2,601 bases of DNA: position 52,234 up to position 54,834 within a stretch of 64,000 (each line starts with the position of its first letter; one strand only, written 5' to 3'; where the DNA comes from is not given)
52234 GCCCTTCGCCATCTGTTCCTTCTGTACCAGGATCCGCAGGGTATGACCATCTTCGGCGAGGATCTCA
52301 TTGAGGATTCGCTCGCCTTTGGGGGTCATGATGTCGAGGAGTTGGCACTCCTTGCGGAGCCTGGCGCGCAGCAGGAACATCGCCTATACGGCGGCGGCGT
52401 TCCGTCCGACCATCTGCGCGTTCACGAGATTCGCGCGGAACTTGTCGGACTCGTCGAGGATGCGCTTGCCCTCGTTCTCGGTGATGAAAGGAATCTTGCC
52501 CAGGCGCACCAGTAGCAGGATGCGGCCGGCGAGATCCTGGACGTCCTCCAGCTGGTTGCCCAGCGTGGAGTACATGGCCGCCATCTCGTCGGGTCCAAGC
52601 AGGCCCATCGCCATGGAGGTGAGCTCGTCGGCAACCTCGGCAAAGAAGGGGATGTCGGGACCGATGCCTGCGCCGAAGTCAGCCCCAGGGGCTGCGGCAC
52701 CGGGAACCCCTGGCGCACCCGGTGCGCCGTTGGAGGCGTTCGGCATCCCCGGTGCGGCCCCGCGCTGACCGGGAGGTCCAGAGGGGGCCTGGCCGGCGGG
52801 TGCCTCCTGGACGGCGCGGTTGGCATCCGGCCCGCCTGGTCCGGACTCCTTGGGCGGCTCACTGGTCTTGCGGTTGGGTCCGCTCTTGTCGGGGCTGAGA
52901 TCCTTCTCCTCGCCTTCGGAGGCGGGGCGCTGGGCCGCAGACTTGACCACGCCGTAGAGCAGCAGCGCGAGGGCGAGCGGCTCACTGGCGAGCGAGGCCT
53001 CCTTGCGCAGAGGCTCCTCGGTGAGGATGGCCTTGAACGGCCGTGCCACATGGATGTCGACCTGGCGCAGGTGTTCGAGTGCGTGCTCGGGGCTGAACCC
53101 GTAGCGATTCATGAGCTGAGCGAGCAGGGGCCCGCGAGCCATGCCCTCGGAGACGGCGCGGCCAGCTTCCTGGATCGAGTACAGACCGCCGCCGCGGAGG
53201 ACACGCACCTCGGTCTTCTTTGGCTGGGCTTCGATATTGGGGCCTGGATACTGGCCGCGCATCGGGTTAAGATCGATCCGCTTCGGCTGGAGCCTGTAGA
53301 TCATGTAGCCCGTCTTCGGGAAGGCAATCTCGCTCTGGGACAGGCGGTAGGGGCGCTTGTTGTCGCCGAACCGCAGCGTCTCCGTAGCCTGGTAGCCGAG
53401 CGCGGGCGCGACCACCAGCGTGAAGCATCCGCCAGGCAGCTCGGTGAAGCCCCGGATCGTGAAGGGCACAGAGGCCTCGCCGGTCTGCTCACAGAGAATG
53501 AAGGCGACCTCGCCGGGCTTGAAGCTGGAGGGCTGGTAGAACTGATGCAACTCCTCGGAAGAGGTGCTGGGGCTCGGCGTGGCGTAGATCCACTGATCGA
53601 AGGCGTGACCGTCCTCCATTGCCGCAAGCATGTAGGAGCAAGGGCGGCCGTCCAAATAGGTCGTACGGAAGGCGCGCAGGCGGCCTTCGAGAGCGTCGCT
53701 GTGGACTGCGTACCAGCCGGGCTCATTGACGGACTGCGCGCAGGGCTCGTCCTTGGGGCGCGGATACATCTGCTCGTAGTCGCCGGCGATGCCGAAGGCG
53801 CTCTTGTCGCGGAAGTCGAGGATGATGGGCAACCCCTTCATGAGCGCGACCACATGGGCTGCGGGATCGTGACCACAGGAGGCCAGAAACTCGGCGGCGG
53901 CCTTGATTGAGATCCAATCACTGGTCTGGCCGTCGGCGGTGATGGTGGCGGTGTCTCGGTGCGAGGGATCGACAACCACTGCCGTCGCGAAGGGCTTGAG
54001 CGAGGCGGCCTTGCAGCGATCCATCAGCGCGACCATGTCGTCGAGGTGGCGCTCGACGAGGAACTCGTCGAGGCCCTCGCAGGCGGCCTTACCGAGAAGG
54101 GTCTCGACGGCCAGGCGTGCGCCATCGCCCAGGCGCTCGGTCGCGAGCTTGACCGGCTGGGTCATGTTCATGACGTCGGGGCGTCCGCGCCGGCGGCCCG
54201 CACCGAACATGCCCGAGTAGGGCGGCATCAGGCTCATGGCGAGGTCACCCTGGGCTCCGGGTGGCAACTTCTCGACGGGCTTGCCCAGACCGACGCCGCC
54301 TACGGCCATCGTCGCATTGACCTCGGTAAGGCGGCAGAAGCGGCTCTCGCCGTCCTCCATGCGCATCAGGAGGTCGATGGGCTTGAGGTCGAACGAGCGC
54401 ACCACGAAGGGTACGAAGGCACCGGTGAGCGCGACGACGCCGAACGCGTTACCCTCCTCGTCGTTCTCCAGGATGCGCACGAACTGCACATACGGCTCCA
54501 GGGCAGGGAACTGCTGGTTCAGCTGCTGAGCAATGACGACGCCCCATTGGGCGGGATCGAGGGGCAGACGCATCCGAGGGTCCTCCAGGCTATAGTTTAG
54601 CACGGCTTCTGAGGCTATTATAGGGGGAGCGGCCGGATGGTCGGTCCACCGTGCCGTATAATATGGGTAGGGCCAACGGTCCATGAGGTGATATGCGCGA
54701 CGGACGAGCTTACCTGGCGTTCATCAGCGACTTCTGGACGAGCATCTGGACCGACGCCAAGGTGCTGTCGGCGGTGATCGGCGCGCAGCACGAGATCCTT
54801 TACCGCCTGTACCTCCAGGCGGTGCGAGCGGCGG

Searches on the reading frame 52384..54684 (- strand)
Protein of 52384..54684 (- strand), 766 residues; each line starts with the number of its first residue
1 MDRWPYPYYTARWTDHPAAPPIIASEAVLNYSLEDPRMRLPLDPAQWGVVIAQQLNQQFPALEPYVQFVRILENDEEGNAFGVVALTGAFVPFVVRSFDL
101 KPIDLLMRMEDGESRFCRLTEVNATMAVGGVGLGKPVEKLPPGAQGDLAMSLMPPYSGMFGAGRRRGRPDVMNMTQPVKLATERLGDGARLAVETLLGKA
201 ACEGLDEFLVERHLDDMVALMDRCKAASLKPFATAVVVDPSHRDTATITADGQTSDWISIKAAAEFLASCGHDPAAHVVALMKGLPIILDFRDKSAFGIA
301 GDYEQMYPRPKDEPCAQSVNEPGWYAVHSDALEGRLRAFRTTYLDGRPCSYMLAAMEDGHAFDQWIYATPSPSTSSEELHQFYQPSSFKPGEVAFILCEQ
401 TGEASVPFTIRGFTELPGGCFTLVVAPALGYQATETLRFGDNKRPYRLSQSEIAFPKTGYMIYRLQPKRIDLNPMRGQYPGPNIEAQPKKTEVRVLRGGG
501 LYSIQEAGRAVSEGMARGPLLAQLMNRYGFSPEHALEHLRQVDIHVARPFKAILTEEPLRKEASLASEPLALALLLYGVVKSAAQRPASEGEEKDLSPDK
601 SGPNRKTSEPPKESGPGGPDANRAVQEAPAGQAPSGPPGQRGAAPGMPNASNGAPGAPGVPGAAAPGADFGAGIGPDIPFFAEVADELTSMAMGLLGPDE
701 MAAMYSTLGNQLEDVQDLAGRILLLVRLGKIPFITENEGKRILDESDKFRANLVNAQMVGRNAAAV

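Call 112: search_dna_similar(query=window:52384-54684:-, collection=phages, mode=protein, max_rows=12)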
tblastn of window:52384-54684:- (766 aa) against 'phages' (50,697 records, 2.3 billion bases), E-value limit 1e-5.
No match.
